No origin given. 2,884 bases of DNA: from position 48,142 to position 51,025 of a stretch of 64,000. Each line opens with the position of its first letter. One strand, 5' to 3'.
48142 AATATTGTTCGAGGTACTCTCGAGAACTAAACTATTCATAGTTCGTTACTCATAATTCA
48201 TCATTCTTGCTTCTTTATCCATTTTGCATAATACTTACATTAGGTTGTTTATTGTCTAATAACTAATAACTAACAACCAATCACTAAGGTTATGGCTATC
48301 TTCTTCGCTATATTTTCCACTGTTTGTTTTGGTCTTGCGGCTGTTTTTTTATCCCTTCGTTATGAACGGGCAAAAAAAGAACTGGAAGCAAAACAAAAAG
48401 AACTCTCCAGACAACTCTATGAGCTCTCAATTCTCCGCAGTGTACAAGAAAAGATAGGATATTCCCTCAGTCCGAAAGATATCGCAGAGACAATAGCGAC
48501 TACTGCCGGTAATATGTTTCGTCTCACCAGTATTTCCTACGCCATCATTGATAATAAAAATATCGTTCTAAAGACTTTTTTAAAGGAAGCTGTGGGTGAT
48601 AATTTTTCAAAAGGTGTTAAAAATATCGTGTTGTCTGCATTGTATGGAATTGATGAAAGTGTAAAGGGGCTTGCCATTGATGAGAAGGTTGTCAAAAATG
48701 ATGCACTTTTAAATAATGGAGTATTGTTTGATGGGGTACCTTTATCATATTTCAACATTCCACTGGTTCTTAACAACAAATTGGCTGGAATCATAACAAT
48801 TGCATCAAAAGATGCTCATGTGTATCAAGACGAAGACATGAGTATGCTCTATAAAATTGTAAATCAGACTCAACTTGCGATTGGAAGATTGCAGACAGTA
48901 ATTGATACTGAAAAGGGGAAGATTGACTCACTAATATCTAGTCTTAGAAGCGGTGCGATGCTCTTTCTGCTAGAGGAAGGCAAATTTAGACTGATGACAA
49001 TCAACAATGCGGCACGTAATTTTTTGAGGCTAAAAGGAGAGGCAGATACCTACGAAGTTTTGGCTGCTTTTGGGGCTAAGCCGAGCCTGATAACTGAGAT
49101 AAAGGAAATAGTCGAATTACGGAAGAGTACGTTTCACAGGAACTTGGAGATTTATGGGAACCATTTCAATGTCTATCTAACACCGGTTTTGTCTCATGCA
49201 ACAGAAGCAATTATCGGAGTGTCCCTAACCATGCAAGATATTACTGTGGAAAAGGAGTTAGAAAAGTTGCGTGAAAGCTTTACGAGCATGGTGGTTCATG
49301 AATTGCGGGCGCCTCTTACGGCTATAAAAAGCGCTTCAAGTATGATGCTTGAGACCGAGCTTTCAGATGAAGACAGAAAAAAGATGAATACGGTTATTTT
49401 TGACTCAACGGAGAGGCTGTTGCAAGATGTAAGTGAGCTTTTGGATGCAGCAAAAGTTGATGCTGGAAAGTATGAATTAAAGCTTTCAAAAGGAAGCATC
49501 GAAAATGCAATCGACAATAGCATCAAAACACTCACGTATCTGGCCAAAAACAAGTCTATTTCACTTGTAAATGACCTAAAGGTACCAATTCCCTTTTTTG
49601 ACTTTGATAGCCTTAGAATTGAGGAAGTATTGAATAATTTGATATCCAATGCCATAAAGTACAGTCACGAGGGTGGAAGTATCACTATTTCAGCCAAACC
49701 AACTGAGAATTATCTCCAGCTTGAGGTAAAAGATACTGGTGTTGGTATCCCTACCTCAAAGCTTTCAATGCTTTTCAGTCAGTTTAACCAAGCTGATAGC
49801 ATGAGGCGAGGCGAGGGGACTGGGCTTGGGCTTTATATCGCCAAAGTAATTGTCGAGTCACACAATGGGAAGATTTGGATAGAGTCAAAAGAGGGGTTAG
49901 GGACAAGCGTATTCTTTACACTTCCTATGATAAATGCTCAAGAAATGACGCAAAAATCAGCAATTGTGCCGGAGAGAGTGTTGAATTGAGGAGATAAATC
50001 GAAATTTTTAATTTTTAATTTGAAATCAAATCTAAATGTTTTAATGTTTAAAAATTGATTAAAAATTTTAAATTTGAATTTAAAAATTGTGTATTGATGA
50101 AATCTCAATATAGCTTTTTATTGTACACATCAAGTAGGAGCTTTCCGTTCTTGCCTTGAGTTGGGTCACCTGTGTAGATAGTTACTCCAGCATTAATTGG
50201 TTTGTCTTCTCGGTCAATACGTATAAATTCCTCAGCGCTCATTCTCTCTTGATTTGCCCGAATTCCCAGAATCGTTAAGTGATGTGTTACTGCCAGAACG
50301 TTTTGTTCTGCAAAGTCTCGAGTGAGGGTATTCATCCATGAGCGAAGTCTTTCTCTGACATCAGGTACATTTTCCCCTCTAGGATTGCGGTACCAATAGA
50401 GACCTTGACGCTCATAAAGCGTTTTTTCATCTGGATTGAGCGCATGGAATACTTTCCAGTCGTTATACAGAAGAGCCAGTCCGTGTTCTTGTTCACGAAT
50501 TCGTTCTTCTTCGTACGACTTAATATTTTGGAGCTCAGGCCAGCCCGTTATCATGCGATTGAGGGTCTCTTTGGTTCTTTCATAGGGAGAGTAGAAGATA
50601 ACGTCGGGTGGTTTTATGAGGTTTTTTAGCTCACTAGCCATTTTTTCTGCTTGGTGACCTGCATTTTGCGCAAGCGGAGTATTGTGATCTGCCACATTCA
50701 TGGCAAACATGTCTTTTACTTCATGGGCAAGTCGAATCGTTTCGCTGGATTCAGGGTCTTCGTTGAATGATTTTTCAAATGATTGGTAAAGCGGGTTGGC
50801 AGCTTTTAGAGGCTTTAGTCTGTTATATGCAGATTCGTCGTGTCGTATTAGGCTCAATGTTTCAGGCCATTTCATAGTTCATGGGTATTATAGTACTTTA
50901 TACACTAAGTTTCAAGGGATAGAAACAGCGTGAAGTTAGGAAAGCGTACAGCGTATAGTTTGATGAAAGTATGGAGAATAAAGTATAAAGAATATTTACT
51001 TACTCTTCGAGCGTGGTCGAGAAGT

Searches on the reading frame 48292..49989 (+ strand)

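Call 57: search_protein_families(library=pfam, max_evalue=0.0001, proteins=[window:48292-49989:+])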
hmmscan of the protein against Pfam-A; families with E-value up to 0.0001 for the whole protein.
window:48292-49989:+ (565 aa): 2 families
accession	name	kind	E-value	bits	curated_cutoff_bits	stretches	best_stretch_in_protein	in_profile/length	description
PF02518.31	HATPase_c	-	2.7e-31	108.7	26.4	1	439-546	2-109/111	Histidine kinase-, DNA gyrase B-, and HSP90-like ATPase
PF00512.31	HisKA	-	5.8e-12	45.9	26.9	1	327-392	2-66/66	His Kinase A (phospho-acceptor) domain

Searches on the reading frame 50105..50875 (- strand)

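Call 57: search_protein_families(library=pfam, max_evalue=0.0001, proteins=[window:50105-50875:-])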
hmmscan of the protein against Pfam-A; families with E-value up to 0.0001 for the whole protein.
window:50105-50875:- (256 aa): 1 family
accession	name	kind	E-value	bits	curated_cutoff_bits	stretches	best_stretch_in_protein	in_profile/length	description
PF00300.27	His_Phos_1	-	3e-16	60.1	21.7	1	64-234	21-179/194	Histidine phosphatase superfamily (branch 1)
